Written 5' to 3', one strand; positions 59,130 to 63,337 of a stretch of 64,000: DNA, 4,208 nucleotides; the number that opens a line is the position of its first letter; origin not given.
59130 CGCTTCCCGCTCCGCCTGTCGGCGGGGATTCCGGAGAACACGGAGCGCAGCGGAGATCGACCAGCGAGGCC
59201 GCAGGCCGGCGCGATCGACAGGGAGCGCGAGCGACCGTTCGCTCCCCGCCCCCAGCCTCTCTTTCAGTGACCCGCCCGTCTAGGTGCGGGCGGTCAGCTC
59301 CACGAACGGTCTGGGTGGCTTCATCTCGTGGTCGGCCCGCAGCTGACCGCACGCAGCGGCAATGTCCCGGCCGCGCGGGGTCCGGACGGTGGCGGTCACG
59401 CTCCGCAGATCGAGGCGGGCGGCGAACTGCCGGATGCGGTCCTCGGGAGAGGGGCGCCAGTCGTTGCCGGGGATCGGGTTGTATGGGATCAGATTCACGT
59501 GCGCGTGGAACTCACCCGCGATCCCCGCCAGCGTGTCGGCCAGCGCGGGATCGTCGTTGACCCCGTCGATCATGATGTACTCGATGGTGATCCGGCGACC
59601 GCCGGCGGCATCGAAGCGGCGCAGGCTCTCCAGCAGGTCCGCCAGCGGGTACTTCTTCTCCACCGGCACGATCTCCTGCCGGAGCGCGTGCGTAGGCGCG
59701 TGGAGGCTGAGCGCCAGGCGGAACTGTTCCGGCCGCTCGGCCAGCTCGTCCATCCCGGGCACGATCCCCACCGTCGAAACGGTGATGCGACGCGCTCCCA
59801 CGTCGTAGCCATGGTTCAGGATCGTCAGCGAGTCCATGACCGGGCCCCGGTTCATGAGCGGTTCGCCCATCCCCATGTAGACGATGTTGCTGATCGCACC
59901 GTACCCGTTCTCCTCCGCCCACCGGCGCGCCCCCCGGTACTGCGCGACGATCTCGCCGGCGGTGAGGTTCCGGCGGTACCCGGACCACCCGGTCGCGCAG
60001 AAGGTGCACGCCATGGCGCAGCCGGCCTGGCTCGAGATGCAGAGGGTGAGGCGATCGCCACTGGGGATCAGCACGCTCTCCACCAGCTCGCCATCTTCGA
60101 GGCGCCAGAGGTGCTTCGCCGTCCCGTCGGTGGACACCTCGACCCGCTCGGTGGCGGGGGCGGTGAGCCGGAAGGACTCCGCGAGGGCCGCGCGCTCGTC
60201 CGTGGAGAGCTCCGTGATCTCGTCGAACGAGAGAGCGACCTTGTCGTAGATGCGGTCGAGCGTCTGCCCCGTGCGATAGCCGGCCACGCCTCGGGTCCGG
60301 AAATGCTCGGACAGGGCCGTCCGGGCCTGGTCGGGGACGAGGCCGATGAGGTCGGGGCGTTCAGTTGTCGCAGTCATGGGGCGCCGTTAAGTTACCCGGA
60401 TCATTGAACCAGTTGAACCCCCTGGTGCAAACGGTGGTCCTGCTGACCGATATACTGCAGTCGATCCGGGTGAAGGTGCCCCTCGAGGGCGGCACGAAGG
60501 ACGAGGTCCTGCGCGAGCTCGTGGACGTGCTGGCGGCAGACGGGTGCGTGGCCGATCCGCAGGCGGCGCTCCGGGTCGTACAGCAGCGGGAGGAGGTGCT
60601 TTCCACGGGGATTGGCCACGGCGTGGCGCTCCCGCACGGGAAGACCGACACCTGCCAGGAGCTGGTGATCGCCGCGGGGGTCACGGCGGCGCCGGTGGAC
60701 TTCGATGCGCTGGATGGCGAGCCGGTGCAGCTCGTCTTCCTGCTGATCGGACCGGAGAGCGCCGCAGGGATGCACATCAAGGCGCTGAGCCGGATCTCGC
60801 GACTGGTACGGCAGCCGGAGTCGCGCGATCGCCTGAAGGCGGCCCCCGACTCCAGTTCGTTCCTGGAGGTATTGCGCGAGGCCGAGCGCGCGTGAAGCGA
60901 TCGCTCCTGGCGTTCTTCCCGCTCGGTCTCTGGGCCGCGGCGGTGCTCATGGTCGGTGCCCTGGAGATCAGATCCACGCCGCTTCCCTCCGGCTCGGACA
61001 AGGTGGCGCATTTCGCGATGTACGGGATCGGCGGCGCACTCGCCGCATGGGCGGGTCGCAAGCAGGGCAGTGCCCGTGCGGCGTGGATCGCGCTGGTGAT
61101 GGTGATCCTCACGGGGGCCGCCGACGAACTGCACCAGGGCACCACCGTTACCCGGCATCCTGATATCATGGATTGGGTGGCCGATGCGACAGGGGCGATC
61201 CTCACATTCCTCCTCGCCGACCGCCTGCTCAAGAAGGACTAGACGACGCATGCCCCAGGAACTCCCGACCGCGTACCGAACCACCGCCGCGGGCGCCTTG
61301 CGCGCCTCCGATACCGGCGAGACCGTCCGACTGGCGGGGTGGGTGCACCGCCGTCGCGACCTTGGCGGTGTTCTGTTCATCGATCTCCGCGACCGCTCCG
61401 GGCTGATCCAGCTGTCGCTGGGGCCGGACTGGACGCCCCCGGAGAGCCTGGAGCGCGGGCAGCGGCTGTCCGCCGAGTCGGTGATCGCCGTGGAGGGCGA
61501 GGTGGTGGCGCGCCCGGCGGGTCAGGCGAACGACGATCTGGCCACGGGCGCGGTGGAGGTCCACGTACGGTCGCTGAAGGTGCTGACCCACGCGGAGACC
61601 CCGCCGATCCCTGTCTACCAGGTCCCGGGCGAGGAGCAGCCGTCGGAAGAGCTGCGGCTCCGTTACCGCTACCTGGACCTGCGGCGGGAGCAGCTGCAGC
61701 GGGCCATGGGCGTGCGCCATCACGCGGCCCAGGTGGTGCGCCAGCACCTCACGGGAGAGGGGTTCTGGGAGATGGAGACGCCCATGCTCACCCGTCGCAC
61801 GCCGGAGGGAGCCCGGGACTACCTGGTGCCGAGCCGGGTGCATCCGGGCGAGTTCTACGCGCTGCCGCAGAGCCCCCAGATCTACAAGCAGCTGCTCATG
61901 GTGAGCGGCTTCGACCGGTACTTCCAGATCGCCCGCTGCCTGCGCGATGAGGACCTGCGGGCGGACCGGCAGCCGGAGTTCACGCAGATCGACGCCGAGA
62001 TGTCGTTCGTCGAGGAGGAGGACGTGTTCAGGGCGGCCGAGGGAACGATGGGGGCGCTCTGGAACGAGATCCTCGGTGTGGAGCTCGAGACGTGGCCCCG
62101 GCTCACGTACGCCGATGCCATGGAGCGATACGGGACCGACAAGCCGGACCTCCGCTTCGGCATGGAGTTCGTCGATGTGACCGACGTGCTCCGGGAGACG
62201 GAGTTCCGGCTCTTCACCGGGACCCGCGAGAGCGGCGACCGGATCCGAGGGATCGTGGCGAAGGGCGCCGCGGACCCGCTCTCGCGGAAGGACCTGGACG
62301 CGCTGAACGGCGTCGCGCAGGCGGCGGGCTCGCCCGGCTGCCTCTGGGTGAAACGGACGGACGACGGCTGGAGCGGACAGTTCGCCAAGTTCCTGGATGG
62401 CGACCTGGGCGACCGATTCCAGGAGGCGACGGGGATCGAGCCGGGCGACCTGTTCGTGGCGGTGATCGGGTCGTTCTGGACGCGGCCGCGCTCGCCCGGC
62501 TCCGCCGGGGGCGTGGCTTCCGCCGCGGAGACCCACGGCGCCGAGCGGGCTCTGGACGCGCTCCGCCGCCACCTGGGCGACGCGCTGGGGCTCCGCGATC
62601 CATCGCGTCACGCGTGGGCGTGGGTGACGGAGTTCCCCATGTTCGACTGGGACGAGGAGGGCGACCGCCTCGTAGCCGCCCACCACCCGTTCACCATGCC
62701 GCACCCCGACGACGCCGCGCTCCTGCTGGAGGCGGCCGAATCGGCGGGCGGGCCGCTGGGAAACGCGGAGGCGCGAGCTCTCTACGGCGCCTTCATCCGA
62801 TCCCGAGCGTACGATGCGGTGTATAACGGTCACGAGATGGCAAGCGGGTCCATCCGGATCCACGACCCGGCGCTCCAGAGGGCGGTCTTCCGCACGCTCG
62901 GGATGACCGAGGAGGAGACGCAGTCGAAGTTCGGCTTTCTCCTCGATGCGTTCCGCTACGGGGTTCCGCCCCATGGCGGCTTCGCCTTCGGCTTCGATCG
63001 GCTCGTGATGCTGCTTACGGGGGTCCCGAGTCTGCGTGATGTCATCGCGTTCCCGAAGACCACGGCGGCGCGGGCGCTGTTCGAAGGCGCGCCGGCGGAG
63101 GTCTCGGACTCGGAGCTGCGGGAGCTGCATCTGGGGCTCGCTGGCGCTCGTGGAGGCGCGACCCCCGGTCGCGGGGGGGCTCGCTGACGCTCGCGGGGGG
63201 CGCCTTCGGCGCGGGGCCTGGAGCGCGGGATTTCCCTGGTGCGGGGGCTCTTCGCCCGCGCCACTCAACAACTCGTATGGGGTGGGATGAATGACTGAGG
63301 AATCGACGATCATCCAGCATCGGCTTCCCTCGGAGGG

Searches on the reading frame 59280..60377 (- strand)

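Call 74: search_protein_families(library=pfam, proteins=[window:59280-60377:-], max_evalue=0.0001)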
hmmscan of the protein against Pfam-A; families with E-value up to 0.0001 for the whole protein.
window:59280-60377:- (365 aa): 2 families
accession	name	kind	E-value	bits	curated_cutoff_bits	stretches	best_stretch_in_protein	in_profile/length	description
PF04055.27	Radical_SAM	-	4.7e-15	56.6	29.5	1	115-277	2-158/166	Radical SAM superfamily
PF21016.3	RlmN_N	-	8.1e-05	22.7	24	0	18-69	7-58/60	Ribosomal RNA large subunit methyltransferase N-terminal domain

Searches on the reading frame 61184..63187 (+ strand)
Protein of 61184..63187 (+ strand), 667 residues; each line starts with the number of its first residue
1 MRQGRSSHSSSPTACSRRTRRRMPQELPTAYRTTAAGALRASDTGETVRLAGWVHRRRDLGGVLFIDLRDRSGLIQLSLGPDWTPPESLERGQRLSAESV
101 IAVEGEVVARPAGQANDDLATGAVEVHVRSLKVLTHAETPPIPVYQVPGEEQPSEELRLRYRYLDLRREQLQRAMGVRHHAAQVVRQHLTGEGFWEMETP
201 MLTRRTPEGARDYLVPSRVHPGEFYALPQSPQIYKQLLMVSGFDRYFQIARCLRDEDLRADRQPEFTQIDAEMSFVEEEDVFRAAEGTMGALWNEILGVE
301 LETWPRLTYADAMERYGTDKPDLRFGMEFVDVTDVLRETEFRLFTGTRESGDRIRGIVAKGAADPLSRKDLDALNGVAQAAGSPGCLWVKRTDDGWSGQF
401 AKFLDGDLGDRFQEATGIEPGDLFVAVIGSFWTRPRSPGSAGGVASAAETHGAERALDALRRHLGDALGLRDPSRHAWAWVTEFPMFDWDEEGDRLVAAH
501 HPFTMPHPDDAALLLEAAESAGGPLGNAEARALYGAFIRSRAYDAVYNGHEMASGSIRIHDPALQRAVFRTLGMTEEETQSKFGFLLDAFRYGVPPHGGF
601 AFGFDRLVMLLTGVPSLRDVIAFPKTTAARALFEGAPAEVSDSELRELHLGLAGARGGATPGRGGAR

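Call 74: search_protein_families(library=pfam, proteins=[window:61184-63187:+], max_evalue=0.0001)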
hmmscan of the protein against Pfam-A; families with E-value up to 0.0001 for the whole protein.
window:61184-63187:+ (667 aa): 3 families
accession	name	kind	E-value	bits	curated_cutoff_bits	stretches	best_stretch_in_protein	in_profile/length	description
PF00152.25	tRNA-synt_2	-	1.5e-115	385.9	25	1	154-626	1-307/308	tRNA synthetases class II (D, K and N)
PF01336.31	tRNA_anti-codon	-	4.3e-15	55.8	27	1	48-134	1-75/75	OB-fold nucleic acid binding domain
PF02938.19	GAD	-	1.4e-12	48.1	23.4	1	346-427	3-84/95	GAD domain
